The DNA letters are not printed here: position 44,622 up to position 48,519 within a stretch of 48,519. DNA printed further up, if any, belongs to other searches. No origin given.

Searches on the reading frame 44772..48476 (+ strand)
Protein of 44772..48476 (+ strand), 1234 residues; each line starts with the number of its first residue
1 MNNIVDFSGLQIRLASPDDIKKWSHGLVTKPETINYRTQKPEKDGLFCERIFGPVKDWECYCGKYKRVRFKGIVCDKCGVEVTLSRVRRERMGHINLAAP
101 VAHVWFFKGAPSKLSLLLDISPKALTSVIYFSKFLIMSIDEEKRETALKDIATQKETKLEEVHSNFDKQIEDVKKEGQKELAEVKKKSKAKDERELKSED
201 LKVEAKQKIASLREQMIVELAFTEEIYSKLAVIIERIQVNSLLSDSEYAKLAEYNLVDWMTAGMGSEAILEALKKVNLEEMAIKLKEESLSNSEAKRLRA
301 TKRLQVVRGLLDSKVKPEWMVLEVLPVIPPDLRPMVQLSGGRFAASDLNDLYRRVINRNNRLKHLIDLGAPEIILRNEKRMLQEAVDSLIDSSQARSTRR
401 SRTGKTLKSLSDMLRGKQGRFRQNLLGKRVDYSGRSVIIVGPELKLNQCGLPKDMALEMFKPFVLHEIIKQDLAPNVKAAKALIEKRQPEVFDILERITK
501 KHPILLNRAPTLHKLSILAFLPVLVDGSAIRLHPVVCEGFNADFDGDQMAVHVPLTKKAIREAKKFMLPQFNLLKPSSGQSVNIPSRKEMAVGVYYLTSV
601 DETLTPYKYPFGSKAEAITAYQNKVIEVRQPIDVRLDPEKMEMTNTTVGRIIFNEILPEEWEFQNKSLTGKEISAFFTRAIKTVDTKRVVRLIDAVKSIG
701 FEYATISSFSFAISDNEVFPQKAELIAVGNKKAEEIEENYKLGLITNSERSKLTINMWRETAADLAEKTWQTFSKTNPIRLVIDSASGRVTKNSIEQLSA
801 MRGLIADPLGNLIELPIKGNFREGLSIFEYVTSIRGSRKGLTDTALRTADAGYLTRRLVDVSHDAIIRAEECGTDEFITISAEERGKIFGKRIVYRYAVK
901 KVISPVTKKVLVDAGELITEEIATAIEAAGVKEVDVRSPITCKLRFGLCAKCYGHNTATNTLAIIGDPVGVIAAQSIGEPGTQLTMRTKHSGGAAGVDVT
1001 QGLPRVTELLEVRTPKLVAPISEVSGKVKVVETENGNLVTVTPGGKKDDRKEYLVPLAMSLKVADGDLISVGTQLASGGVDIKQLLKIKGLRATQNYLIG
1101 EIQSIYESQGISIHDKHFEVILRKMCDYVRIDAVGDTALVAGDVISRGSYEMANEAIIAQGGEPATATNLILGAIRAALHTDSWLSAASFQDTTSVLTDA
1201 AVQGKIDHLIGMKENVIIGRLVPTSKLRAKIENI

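Call 10: search_protein_families(library=pfam, proteins=[window:44772-48476:+], max_evalue=0.001)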
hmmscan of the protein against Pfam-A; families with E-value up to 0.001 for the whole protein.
window:44772-48476:+ (1234 aa): 5 families
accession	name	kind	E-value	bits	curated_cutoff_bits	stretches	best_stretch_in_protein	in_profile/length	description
PF04997.17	RNA_pol_Rpb1_1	-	4.5e-76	256.6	39.7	1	7-425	4-312/312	RNA polymerase Rpb1, domain 1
PF04998.22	RNA_pol_Rpb1_5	-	1.9e-49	169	28.5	1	824-1138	1-258/267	RNA polymerase Rpb1, domain 5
PF00623.25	RNA_pol_Rpb1_2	-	1e-36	127.1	25.3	1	427-567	1-164/166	RNA polymerase Rpb1, domain 2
PF04983.23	RNA_pol_Rpb1_3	-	3.7e-16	59.9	28.9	1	572-715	1-161/162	RNA polymerase Rpb1, domain 3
PF21668.3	RPOC_hybrid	-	4.9e-05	23.5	27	1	1022-1078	12-69/102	DNA-directed RNA polymerase subunit beta', hybrid domain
